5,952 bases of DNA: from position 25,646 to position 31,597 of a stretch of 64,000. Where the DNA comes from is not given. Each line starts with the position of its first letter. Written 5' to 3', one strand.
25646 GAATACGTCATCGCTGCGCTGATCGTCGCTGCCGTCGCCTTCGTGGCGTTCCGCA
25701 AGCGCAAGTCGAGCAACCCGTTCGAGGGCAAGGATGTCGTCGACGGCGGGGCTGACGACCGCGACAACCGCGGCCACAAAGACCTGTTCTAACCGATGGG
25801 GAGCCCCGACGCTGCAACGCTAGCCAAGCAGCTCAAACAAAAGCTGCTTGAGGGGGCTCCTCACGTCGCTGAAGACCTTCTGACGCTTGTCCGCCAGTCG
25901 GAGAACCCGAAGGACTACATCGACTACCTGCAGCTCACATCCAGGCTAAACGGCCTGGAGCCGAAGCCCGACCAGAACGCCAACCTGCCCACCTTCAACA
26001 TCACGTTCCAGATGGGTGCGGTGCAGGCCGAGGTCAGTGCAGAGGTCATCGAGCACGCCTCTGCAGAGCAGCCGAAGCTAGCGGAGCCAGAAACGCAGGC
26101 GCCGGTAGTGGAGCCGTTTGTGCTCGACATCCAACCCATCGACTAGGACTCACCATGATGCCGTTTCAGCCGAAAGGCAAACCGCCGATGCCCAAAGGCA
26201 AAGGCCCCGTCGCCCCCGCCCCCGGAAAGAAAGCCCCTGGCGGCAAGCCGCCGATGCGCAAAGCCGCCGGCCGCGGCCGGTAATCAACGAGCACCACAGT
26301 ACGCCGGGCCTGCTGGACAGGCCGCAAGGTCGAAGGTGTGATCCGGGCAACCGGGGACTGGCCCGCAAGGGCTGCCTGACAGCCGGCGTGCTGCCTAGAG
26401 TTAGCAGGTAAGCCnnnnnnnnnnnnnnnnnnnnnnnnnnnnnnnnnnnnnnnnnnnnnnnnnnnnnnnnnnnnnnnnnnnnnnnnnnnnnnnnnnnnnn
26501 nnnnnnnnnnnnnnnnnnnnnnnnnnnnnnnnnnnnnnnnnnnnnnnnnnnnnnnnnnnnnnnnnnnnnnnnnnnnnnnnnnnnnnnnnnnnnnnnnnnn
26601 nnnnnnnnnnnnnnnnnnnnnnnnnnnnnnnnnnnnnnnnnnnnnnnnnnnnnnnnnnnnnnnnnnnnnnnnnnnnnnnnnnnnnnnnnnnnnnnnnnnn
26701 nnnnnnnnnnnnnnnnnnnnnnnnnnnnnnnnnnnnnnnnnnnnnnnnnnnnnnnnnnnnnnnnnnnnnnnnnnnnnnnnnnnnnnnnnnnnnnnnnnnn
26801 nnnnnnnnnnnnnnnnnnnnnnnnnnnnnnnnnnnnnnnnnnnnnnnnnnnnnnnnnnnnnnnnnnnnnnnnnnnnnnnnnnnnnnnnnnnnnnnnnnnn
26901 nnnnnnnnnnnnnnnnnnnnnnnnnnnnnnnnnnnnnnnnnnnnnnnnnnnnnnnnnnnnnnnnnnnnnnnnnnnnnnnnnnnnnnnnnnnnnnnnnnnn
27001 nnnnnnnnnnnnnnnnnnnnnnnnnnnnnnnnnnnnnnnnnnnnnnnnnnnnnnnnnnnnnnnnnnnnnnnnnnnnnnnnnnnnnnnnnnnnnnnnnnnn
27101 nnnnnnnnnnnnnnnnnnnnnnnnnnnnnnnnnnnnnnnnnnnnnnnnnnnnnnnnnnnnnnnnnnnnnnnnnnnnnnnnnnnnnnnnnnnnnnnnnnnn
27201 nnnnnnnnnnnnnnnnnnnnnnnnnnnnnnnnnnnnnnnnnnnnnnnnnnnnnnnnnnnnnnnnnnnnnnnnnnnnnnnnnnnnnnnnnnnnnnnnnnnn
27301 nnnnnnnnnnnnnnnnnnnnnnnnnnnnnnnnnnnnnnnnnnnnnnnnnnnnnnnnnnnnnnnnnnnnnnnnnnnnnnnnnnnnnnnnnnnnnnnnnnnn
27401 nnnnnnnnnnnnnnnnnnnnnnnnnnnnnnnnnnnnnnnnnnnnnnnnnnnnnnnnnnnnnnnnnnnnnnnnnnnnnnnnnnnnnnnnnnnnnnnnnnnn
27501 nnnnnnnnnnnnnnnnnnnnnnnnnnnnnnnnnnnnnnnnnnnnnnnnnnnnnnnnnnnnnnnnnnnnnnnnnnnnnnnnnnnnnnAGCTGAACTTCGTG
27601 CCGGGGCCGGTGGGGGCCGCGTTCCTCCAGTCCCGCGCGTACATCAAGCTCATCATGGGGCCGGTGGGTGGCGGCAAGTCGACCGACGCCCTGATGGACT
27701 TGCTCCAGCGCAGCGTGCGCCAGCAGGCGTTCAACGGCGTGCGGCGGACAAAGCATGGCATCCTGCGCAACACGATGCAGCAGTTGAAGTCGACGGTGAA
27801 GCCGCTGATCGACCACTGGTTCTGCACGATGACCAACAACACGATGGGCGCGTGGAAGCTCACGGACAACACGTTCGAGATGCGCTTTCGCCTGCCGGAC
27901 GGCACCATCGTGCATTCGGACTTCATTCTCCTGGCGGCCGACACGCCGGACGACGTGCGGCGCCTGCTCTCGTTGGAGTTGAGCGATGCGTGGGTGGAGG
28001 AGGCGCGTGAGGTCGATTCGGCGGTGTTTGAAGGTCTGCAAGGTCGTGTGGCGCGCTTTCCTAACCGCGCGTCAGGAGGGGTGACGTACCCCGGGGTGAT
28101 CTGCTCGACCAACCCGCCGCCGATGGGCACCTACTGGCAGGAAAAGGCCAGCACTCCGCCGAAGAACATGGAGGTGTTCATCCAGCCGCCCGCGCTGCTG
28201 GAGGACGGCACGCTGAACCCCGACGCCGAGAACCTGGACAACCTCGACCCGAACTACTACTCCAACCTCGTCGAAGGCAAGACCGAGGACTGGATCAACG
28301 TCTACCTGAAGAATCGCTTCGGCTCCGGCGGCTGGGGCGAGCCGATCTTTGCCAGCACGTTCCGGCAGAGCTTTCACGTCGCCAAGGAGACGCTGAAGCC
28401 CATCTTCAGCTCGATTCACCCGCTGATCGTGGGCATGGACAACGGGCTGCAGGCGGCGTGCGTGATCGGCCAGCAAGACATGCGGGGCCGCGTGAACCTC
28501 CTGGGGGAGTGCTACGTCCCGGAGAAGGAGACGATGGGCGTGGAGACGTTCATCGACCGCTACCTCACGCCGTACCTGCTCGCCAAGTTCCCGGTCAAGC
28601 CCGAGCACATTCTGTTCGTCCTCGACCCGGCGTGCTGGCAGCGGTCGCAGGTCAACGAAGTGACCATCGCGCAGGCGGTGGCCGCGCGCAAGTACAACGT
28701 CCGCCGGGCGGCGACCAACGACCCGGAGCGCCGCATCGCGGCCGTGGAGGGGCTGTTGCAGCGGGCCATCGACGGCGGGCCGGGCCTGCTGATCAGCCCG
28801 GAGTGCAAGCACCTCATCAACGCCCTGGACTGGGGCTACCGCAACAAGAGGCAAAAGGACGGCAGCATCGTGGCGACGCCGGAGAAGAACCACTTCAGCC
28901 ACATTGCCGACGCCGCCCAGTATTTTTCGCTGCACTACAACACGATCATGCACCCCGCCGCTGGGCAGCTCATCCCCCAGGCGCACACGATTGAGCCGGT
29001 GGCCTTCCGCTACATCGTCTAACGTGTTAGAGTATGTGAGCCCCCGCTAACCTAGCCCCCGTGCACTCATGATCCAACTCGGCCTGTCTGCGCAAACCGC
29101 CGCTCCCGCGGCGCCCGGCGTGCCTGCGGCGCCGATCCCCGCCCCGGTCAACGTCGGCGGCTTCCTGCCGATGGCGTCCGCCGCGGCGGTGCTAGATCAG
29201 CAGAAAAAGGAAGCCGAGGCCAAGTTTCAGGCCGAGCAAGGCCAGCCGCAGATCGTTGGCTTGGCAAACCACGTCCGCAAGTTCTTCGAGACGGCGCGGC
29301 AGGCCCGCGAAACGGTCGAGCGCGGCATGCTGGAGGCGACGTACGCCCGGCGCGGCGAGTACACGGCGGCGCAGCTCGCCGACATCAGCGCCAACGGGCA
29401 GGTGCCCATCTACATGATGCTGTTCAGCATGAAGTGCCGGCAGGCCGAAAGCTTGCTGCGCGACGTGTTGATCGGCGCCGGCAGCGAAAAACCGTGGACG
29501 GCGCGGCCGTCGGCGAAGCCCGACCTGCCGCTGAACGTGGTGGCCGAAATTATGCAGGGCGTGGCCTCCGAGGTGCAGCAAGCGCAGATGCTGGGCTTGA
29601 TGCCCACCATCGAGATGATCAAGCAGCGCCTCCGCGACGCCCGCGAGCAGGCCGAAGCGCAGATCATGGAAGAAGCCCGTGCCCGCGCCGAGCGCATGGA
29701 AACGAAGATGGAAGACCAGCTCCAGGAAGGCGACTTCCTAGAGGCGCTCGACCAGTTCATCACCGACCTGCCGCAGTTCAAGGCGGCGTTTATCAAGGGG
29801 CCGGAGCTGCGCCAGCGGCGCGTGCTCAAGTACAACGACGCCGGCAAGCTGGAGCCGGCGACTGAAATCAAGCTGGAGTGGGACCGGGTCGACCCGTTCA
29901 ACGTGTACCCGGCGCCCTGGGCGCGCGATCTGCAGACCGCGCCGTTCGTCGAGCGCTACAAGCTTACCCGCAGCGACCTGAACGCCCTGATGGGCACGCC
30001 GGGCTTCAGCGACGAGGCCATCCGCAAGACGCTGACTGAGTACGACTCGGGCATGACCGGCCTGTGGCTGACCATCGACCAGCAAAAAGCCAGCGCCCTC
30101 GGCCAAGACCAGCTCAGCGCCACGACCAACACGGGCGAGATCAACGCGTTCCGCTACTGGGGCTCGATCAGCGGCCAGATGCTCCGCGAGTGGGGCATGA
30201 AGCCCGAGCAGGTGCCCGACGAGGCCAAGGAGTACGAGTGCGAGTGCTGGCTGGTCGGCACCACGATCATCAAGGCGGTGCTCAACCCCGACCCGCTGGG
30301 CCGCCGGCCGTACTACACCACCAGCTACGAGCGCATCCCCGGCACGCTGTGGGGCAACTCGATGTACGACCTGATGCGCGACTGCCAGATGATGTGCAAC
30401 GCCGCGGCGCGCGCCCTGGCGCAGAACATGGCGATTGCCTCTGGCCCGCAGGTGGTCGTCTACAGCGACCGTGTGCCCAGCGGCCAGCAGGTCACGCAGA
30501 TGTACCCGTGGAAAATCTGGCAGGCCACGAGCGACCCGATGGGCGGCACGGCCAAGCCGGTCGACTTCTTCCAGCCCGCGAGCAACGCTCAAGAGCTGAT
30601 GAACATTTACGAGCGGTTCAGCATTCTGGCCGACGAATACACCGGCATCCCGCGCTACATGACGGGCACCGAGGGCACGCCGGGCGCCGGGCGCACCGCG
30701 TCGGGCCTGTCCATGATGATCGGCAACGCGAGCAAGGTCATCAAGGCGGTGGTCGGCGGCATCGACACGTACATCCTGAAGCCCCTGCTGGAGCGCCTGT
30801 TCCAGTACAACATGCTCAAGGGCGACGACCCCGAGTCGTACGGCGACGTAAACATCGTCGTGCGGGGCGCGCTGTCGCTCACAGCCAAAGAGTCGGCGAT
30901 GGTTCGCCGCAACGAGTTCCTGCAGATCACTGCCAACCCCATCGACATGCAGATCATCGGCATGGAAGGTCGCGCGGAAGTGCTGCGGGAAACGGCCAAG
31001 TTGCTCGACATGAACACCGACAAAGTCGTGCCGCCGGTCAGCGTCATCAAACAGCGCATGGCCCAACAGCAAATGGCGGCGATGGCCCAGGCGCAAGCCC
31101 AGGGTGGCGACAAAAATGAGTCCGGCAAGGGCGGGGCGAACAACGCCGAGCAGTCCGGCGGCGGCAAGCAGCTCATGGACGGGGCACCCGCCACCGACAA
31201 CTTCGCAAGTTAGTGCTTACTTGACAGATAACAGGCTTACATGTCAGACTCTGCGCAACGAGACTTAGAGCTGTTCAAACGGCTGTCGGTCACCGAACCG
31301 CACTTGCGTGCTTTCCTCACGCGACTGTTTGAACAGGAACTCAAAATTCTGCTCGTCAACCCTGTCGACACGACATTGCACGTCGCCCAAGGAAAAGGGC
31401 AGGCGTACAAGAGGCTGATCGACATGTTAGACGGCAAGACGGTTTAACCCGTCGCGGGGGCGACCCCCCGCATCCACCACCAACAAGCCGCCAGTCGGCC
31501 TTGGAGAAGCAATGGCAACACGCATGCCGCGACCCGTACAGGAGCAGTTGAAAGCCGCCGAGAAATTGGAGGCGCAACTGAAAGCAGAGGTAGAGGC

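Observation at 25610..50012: Conserved 12-bp palindrome CTAAC-RT-GTWAG punctuates the rightward late operon every 1-5 kb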

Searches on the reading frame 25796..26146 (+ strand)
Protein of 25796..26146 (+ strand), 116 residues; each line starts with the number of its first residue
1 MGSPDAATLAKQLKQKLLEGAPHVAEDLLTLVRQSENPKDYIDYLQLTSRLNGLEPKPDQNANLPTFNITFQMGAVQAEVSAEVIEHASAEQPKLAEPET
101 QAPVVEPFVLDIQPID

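Call 35: search_protein_families(library=pfam, max_evalue=0.01, proteins=[window:25796-26146:+])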
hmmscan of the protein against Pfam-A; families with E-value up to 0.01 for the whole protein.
window:25796-26146:+ (116 aa): 0 families

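Call 87: search_protein_families(library=pfam, max_evalue=5, proteins=[window:25796-26146:+])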
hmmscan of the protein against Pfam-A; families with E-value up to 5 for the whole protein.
window:25796-26146:+ (116 aa): 2 families
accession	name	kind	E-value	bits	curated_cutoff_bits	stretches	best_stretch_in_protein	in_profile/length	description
PF19964.5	EAD11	-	0.068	13.6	26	1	9-57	2-49/80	Effector-associated domain 11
PF06148.17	COG2_N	-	0.18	12.3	24.3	1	12-57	30-70/75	COG2 N-terminal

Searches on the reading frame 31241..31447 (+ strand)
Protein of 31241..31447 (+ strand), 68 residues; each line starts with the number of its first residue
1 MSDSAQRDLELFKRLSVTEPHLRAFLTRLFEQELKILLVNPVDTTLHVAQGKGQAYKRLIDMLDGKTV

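Call 87: search_protein_families(library=pfam, max_evalue=5, proteins=[window:31241-31447:+])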
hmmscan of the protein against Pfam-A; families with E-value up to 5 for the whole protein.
window:31241-31447:+ (68 aa): 1 family
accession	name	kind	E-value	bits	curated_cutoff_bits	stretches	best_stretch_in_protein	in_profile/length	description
PF08021.17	FAD_binding_9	-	0.2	12.3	23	1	12-50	12-50/120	Siderophore-interacting FAD-binding domain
